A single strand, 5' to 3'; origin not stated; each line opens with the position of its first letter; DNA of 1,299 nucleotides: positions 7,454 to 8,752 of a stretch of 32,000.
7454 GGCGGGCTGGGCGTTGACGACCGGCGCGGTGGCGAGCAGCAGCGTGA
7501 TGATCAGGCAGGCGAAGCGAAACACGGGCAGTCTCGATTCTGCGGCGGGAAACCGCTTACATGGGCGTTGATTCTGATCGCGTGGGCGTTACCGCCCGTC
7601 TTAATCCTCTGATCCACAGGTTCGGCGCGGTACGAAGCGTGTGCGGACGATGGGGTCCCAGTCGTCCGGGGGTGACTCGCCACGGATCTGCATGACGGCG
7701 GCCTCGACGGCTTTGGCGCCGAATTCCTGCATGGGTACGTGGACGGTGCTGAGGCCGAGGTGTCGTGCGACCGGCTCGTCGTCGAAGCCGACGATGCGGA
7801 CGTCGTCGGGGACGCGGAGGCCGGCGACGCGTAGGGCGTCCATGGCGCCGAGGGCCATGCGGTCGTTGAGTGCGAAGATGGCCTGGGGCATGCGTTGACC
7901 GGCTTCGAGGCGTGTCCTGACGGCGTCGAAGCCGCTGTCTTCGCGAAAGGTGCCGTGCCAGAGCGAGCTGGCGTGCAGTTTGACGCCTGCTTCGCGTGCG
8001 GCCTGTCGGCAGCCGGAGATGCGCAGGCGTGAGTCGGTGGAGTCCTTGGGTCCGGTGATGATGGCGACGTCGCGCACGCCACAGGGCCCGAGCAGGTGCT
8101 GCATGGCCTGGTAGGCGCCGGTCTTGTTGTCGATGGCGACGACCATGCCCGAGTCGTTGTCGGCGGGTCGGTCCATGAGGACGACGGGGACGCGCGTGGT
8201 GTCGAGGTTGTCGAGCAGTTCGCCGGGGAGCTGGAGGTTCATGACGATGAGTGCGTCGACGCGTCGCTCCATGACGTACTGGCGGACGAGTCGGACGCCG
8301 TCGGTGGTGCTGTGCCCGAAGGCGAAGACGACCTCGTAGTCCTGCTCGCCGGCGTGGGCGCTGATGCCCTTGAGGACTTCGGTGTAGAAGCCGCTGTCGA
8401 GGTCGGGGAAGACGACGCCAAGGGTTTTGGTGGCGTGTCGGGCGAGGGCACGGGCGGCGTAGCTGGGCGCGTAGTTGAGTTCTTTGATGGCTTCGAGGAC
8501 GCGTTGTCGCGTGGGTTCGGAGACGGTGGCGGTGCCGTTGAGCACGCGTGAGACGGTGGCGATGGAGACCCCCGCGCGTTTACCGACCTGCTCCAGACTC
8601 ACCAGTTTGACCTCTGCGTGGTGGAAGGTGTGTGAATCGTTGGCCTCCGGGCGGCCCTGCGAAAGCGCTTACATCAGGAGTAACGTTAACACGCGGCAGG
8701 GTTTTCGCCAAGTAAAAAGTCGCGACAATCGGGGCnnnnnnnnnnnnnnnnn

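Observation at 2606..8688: Four copies of a LacI-type pseudo-palindrome (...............) found only in the intergenic regions of the glycan locus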

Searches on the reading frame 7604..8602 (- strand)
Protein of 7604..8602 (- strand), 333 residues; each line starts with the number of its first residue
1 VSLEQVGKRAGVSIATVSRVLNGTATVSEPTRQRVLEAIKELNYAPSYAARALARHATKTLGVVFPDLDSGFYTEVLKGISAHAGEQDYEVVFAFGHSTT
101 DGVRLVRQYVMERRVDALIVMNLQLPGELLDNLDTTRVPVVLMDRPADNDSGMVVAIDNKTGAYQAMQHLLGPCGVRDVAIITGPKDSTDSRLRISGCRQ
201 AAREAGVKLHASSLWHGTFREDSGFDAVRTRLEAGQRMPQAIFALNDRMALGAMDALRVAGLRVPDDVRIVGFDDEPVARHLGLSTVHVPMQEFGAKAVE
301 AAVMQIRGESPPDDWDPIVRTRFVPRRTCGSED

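Call 12: search_protein_families(library=pfam, proteins=[window:7604-8602:-], max_evalue=0.01)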
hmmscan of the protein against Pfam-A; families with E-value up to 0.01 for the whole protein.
window:7604-8602:- (333 aa): 6 families
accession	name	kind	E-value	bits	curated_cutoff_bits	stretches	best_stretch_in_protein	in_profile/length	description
PF13377.12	Peripla_BP_3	-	1.6e-28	100.3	26.5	1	175-329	8-167/167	Periplasmic binding protein-like domain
PF00532.27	Peripla_BP_1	-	1.3e-23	84.4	22.2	1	58-301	1-256/281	Periplasmic binding proteins and sugar binding domain of LacI family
PF13407.12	Peripla_BP_4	-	5.6e-20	72.4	35.1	1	62-309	2-257/258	Periplasmic binding protein domain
PF00356.27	LacI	-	2.4e-17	62.9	27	1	3-47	2-46/46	Bacterial regulatory proteins, lacI family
PF01381.28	HTH_3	-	0.00011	22.7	23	1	1-44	10-50/55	Helix-turn-helix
PF13560.12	HTH_31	-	0.00014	22.6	27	1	1-37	15-52/64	Helix-turn-helix domain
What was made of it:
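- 7601..8602 (-): lacI: LacI-family regulator, 333 aa, with an N-terminal HTH and a sugar-binding domain. Pfam LacI, Peripla_BP_1 and Peripla_BP_3 (call 12).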

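Call 14: find_related_loci(query=window:7604-8602:-, collection=genome_contigs, flank=10000)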
Query window:7604-8602:- (333 aa) in genome_contigs; peptide patterns used: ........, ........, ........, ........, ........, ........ (x = any residue, [..] = any of these).
202 stretches matched a pattern; 126 encode a relative of the query (tblastn E <= 1e-3); the best 80 are kept; 80 distinct loci.
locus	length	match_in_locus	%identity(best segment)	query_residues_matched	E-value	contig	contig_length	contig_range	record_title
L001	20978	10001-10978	32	1-329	3e-53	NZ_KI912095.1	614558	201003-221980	Halonatronum saccharophilum DSM 13868 HalsacDRAFT_HSE.6, whole genome shotgun sequence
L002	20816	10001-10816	34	2-274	1e-50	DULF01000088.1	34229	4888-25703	MAG TPA_asm: Clostridiaceae bacterium isolate AS04akNAM_100 28840_AS04, whole genome shotgun sequence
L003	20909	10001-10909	36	6-309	6e-49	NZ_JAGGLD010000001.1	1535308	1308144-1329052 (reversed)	Paenibacillus shirakamiensis strain DSM 26806 Ga0454138_01, whole genome shotgun sequence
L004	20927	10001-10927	34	2-310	3e-49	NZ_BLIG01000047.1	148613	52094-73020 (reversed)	Alteromonas sp. KUL106 sequence047, whole genome shotgun sequence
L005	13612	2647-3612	35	6-329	5e-49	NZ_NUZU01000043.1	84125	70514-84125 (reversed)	Bacillus sp. AFS073361 AFS073361_116_A10_Contig58_140618, whole genome shotgun sequence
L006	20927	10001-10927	35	1-310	1e-48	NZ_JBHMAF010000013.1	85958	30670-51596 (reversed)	Ectobacillus funiculus strain JCM 11201 GCM70008925_186, whole genome shotgun sequence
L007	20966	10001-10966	35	6-329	8e-49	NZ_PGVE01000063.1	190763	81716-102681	Neobacillus cucumis strain V32-6 contig_4, whole genome shotgun sequence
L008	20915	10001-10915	37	1-309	2e-48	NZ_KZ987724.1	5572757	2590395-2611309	Paenibacillus aceti strain L14 Scaffold1, whole genome shotgun sequence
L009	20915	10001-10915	35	6-314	3e-47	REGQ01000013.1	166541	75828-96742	Paenibacillaceae bacterium strain CAVE-418 NODE_16_length_166541_cov_191.756476, whole genome shotgun sequence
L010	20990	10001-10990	35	1-332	3e-47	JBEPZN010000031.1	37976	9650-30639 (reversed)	MAG: Ectobacillus sp. isolate 03V1_S199.rosella_refine.91_0 NODE_754_length_37976_cov_3.396734, whole genome shotgun seq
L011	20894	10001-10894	38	2-295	9e-47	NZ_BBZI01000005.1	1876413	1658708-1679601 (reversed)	Streptomyces abyssomicinicus strain CHI39, whole genome shotgun sequence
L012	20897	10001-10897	35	2-298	4e-46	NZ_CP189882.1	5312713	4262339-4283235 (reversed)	Symbiopectobacterium purcellii strain MEX chromosome, complete genome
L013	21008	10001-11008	32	2-328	2e-46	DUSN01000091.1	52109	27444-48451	MAG TPA_asm: Clostridiales bacterium isolate AS04akNAM_22 63438_AS04, whole genome shotgun sequence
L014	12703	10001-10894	38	2-295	6e-46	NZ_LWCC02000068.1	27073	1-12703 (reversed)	Streptomyces chilikensis strain RC 1830 Scaffold_68, whole genome shotgun sequence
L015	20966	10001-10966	32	6-329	1e-45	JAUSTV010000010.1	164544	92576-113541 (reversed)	Bacillus fengqiuensis strain DSM 26745 Ga0480526_10, whole genome shotgun sequence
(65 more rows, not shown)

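Call 16: find_homologous_proteins(query=window:7604-8602:-, max_evalue=1e-30)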
Query window:7604-8602:- (333 aa): 4608 proteins with E <= 1e-30 among 8000 candidates; the best 120 are listed.
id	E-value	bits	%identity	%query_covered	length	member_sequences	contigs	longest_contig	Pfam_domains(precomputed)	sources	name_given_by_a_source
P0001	4.0e-217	738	100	100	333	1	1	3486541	PF13377.13,PF00532.28,PF00356.28,PF13407.13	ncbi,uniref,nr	ncbi:LacI family DNA-binding transcriptional regulator [Mucisphaera calidilacus]|uniref:Ribose opero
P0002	4.2e-191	652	89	99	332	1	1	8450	PF13377.13,PF00532.28,PF00356.28,PF13407.13,PF13560.13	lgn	-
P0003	5.1e-164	563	78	99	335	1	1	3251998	PF13377.13,PF00532.28,PF00356.28,PF13407.13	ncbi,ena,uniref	ncbi:LacI family DNA-binding transcriptional regulator [Mucisphaera sp.]|uniref:LacI family DNA-bind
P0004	9.6e-156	536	73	99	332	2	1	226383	PF13377.13,PF00532.28,PF00356.28,PF13407.13,PF13560.13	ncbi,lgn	ncbi:MAG: LacI family DNA-binding transcriptional regulator [Phycisphaeraceae bacterium]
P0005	2.3e-102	361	53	99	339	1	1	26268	PF13377.13,PF00532.28,PF00356.28,PF13407.13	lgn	-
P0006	7.4e-100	352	52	100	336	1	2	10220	PF13377.13,PF00532.28,PF00356.28,PF13407.13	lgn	-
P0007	1.1e-95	339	48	99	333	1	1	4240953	PF13377.13,PF00532.28,PF00356.28,PF13407.13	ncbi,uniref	ncbi:LacI family DNA-binding transcriptional regulator [Poriferisphaera sp. WC338]|uniref:LacI famil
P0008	1.5e-89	318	49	99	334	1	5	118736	PF13377.13,PF00532.28,PF00356.28,PF13407.13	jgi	-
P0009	2.3e-87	311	49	98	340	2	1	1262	PF13377.13,PF00532.28,PF00356.28,PF13407.13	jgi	jgi:LacI family transcriptional regulator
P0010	9.9e-86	306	45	100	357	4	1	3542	PF13377.13,PF00532.28,PF00356.28,PF13407.13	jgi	-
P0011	6.6e-84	300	46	99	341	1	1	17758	PF13377.13,PF00532.28,PF00356.28,PF13407.13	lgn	-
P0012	7.3e-84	300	45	99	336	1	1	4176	PF13377.13,PF00532.28,PF00356.28,PF13407.13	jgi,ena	-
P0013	1.1e-83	299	46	99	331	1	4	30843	PF13377.13,PF00532.28,PF00356.28,PF13407.13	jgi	-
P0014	1.7e-83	299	45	100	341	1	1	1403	PF13377.13,PF00532.28,PF00356.28,PF13407.13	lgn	-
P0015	1.9e-83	298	48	100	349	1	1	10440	PF13377.13,PF00532.28,PF00356.28,PF13407.13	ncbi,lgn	-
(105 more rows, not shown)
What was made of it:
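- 7601..8602 (-): 100% identical to the M. calidilacus protein P0001 (call 16).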

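Call 17: find_encoding_contigs(protein=P0002, flank=10000, max_places=2)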
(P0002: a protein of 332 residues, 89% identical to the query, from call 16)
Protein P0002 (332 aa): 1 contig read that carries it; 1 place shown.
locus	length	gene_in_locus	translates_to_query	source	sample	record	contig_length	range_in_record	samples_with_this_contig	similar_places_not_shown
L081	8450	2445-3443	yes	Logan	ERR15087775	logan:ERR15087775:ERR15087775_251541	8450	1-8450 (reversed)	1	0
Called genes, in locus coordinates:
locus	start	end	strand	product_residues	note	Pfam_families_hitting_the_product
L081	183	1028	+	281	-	PF00484:Pro_CA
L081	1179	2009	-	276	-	-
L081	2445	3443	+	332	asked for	PF00356:LacI, PF13560:HTH_31 (faint), PF00532:Peripla_BP_1, PF13407:Peripla_BP_4, PF13377:Peripla_BP_3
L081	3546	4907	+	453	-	PF10091:Glycoamylase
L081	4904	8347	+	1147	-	PF21958:SOGP_N, PF21250:SOGP_2nd, PF17167:Glyco_hydro_94, PF21270:SOGP_4th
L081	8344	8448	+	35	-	?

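Call 18: find_encoding_contigs(protein=P0003, flank=10000, max_places=2)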
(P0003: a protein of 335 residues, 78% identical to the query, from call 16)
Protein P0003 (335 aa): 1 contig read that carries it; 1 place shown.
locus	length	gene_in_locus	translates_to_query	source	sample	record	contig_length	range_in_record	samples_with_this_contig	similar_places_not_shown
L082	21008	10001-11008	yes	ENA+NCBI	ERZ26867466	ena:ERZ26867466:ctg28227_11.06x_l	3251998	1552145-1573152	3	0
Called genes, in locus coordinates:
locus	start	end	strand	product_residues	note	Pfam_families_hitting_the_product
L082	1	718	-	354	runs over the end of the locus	-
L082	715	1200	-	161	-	PF12019:GspH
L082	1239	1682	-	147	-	PF07963:N_methyl (weak)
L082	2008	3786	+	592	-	PF00989:PAS (weak), PF08448:PAS_4, PF00512:HisKA, PF02518:HATPase_c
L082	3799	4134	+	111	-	PF01740:STAS, PF13466:STAS_2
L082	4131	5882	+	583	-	PF05157:MshEN, PF00437:T2SSE, PF13191:AAA_16 (weak), PF13604:AAA_30 (faint)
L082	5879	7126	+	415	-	PF28597:T2SSF_N (weak), PF00482:T2SSF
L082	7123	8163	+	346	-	-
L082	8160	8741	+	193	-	-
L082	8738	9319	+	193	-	-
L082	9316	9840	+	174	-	-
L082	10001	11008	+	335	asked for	PF00356:LacI, PF00532:Peripla_BP_1, PF13407:Peripla_BP_4, PF13377:Peripla_BP_3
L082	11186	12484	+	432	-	PF10091:Glycoamylase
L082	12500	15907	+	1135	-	PF21958:SOGP_N, PF21250:SOGP_2nd, PF17167:Glyco_hydro_94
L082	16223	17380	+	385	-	-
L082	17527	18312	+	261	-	-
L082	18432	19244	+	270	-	PF07963:N_methyl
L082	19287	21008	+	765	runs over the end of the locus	-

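Call 19: find_encoding_contigs(protein=P0004, flank=10000, max_places=2)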
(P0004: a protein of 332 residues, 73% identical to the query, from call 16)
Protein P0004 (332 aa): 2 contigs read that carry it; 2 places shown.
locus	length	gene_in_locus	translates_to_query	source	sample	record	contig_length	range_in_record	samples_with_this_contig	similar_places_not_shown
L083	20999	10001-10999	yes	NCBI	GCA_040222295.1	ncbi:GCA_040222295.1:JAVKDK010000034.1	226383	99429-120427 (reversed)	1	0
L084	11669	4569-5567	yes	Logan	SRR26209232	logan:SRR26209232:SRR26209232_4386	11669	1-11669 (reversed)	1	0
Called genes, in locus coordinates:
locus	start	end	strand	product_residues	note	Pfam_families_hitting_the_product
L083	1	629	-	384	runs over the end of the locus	PF02018:CBM_4_9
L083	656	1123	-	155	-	PF07963:N_methyl (weak)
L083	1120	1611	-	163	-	-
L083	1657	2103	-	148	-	PF07963:N_methyl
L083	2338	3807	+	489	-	PF00989:PAS (weak), PF08448:PAS_4 (weak), PF00512:HisKA, PF02518:HATPase_c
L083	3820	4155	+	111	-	PF01740:STAS, PF13466:STAS_2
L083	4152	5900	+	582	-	PF05157:MshEN, PF00437:T2SSE, PF13191:AAA_16 (weak), PF13604:AAA_30 (weak)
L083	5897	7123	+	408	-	PF28597:T2SSF_N, PF00482:T2SSF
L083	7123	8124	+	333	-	-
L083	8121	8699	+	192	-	PF05137:PilN (weak)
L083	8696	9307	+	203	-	-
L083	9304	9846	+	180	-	PF16537:T2SSB (weak)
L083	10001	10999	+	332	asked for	PF00356:LacI, PF13560:HTH_31 (faint), PF00532:Peripla_BP_1, PF13407:Peripla_BP_4, PF13377:Peripla_BP_3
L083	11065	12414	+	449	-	PF10091:Glycoamylase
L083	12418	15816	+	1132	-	PF21958:SOGP_N, PF21250:SOGP_2nd, PF17167:Glyco_hydro_94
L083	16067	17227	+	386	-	-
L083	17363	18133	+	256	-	-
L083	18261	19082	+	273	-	PF07963:N_methyl (weak)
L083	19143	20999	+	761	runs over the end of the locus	PF00404:Dockerin_1 (faint)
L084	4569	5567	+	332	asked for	PF00356:LacI, PF13560:HTH_31 (faint), PF00532:Peripla_BP_1, PF13407:Peripla_BP_4, PF13377:Peripla_BP_3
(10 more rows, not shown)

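Call 24: find_encoding_contigs(protein=P0005, flank=10000, max_places=1)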
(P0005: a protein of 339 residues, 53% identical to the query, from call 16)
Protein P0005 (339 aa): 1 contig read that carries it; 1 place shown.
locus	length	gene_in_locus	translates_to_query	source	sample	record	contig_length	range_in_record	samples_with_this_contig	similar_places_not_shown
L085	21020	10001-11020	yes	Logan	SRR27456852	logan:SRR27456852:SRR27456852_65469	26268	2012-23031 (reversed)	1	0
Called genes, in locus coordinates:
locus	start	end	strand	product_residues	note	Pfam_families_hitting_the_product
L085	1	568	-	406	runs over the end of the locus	PF00675:Peptidase_M16, PF05193:Peptidase_M16_C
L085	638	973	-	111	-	PF00085:Thioredoxin, PF13098:Thioredoxin_2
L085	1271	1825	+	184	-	PF00908:dTDP_sugar_isom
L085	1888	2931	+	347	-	PF01073:3Beta_HSD (weak), PF01370:Epimerase, PF04321:RmlD_sub_bind, PF16363:GDP_Man_Dehyd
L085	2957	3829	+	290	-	PF01370:Epimerase, PF04321:RmlD_sub_bind, PF07993:NAD_binding_4 (faint), PF16363:GDP_Man_Dehyd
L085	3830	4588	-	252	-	PF00483:NTP_transferase, PF12804:NTP_transf_3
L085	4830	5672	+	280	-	-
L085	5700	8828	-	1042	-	PF00754:F5_F8_type_C, PF22633:F5_F8_type_C_2, PF00754:F5_F8_type_C (weak)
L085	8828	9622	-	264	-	PF07963:N_methyl (weak)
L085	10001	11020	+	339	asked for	PF00356:LacI, PF00532:Peripla_BP_1, PF13407:Peripla_BP_4, PF13377:Peripla_BP_3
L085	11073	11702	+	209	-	-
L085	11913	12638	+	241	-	-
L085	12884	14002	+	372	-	-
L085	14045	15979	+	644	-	PF10091:Glycoamylase, PF06452:CBM9_1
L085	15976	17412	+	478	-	PF01547:SBP_bac_1, PF13416:SBP_bac_8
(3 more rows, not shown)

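Call 25: find_encoding_contigs(protein=P0007, flank=10000, max_places=1)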
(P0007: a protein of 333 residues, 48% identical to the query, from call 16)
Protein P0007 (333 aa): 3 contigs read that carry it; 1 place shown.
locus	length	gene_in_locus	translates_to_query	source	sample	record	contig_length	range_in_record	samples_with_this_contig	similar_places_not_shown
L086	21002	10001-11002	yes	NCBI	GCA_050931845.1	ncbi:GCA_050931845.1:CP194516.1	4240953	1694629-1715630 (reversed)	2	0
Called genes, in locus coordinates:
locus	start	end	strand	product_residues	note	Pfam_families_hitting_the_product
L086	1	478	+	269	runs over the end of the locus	PF07596:SBP_bac_10 (weak)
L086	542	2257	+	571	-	PF01019:G_glu_transpept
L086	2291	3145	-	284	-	PF00528:BPD_transp_1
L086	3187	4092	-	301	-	PF00528:BPD_transp_1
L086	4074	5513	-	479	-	PF01547:SBP_bac_1, PF13416:SBP_bac_8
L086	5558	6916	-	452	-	PF00884:Sulfatase, PF01663:Phosphodiest, PF02995:DUF229 (weak), PF14707:Sulfatase_C (faint), PF16347:SGSH_C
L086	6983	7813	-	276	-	PF07963:N_methyl (weak), PF07596:SBP_bac_10 (faint)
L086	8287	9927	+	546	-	PF00884:Sulfatase, PF01663:Phosphodiest (weak), PF16347:SGSH_C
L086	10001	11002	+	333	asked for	PF00356:LacI, PF00532:Peripla_BP_1, PF13407:Peripla_BP_4, PF13377:Peripla_BP_3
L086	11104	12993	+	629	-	PF10091:Glycoamylase, PF06452:CBM9_1 (weak)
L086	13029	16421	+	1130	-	PF21958:SOGP_N, PF21250:SOGP_2nd, PF17167:Glyco_hydro_94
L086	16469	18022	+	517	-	PF03629:SASA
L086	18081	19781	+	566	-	PF03629:SASA (weak)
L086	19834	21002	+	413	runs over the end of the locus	PF00144:Beta-lactamase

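Call 26: find_encoding_contigs(protein=P0008, flank=10000, max_places=1)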
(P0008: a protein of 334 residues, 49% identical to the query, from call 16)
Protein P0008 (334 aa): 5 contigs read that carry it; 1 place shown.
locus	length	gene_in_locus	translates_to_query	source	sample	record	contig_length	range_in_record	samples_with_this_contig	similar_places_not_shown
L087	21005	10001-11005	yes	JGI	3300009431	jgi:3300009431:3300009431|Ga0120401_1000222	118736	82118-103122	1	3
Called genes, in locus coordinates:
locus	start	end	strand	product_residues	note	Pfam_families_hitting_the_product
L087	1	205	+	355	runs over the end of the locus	-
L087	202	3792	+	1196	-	PF00754:F5_F8_type_C, PF22633:F5_F8_type_C_2, PF00754:F5_F8_type_C, PF22633:F5_F8_type_C_2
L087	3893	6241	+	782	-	-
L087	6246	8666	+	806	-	PF01301:Glyco_hydro_35, PF02449:Glyco_hydro_42, PF22369:GLMA_2nd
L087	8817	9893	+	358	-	-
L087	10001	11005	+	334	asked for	PF00356:LacI, PF00532:Peripla_BP_1, PF13407:Peripla_BP_4, PF13377:Peripla_BP_3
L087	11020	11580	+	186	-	-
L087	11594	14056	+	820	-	PF02449:Glyco_hydro_42 (weak)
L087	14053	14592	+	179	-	-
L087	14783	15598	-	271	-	PF02540:NAD_synthase (weak)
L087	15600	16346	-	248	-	PF00731:AIRC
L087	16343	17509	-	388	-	PF01969:Ni_insertion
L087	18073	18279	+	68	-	PF13560:HTH_31, PF12844:HTH_19 (weak), PF01381:HTH_3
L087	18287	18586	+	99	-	PF13657:Couple_hipA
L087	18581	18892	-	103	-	PF13205:Big_5 (weak)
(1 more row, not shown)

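Call 37: search_solved_structures(query=window:7604-8602:-, max_evalue=1e-20)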
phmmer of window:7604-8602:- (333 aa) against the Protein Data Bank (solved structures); distinct sequences matched with E-value up to 1e-20: 47.
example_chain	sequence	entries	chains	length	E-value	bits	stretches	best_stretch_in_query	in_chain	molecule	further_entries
9ny7_A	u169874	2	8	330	5.8e-48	166.9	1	3-306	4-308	Ribose operon repressor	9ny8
1jh9_A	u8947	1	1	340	4.6e-46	160.7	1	3-309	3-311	PURINE NUCLEOTIDE SYNTHESIS REPRESSOR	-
1bdh_A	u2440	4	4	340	1e-45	159.6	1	3-309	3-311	PROTEIN (PURINE REPRESSOR) | PROTEIN (PURINE NUCLEOTIDE SYNTHESIS REPRESSOR) | PURINE NUCLEOTIDE SYNTHESIS REPRESSOR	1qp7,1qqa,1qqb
1zvv_A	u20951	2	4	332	2.1e-45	158.6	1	4-303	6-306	Glucose-resistance amylase regulator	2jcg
3dbi_A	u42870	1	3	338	2.2e-45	158.5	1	4-313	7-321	SUGAR-BINDING TRANSCRIPTIONAL REGULATOR, LACI FAMILY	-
2pua_A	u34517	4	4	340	2.6e-45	158.2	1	3-309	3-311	PURINE REPRESSOR | PROTEIN (PURINE REPRESSOR)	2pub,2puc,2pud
1jft_A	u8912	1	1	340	2.8e-45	158.1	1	3-309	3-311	PURINE NUCLEOTIDE SYNTHESIS REPRESSOR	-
2pue_A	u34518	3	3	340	3.6e-45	157.8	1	3-309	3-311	PROTEIN (PURINE REPRESSOR ) | PROTEIN (PURINE REPRESSOR)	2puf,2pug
1rzr_G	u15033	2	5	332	3.9e-45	157.7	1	4-303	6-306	Glucose-resistance amylase regulator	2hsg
1jfs_A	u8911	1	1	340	4.9e-45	157.3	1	3-309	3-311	PURINE NUCLEOTIDE SYNTHESIS REPRESSOR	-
1bdi_A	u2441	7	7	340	4.9e-45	157.3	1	3-309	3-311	PROTEIN (PURINE REPRESSOR) | PROTEIN (PURINE NUCLEOTIDE SYNTHESIS REPRESSOR)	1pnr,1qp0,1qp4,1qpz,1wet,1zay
1vpw_A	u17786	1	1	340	9.3e-45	156.4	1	3-309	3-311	PURINE REPRESSOR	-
3oqm_A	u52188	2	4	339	5.7e-44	153.8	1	4-309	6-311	Catabolite control protein A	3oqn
3oqo_A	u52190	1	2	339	5.9e-44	153.8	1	4-306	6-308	Catabolite control protein A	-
5ysz_A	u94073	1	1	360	1.2e-43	152.8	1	2-311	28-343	Transcriptional regulator, LacI family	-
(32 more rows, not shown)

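Call 39: search_protein_families(library=ncbifam, proteins=[window:7604-8602:-], max_evalue=0.001)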
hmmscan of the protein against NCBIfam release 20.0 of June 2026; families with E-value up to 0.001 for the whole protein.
window:7604-8602:- (333 aa): 20 families
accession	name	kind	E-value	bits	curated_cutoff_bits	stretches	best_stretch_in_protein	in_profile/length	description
NF007979.0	PRK10703.1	equivalog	3.1e-58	197.5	501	1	3-307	4-310/341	HTH-type transcriptional repressor PurR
NF007743.0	PRK10423.1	equivalog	2.5e-57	194.4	531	1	3-307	4-309/330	ribose operon transcriptional repressor RbsR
NF047341.1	lactose_RbsR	equivalog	1.3e-53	182.5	382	1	2-310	4-310/331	ribose utilization transcriptional repressor RbsR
NF007075.0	PRK09526.1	subfamily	2.4e-53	181.3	340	1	2-330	7-332/358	LacI family DNA-binding transcriptional regulator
NF008269.0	PRK11041.1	equivalog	2.6e-52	177.9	436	1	3-309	12-318/342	DNA-binding transcriptional regulator CytR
TIGR01481.1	ccpA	equivalog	2.4e-50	171.9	442.35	1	5-299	7-300/330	catabolite control protein A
NF007706.0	PRK10401.1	equivalog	2.7e-46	158.4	555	1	3-307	4-308/346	HTH-type transcriptional regulator GalS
NF008002.0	PRK10727.1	equivalog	1.6e-44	152.4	557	1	3-306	4-307/341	HTH-type transcriptional regulator GalR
NF052440.1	TransRegGNTRPSEAE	equivalog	1.1e-43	149.6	400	1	2-312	7-317/333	HTH-type transcriptional regulator GntR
NF051853.1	TransRegUriRCory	equivalog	2.9e-40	138.4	550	1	3-312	3-308/327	transcriptional regulator UriR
TIGR02417.1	fruct_sucro_rep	subfamily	4.9e-37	127.9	389.55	1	3-298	2-299/327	D-fructose-responsive transcription factor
NF008452.0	PRK11303.1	equivalog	7.6e-36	123.9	385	1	1-296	1-295/332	catabolite repressor/activator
NF047913.1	TransRegIdnR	equivalog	1.7e-30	106.4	500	1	1-310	6-313/331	DNA-binding transcriptional regulator IdnR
NF007449.0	PRK10014.1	subfamily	5.5e-27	94.7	310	1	3-308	9-324/342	Mal regulon transcriptional regulator MalI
NF011563.0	PRK14987.1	equivalog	7.7e-26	91.1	433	1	3-310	8-313/331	gluconate operon transcriptional repressor GntR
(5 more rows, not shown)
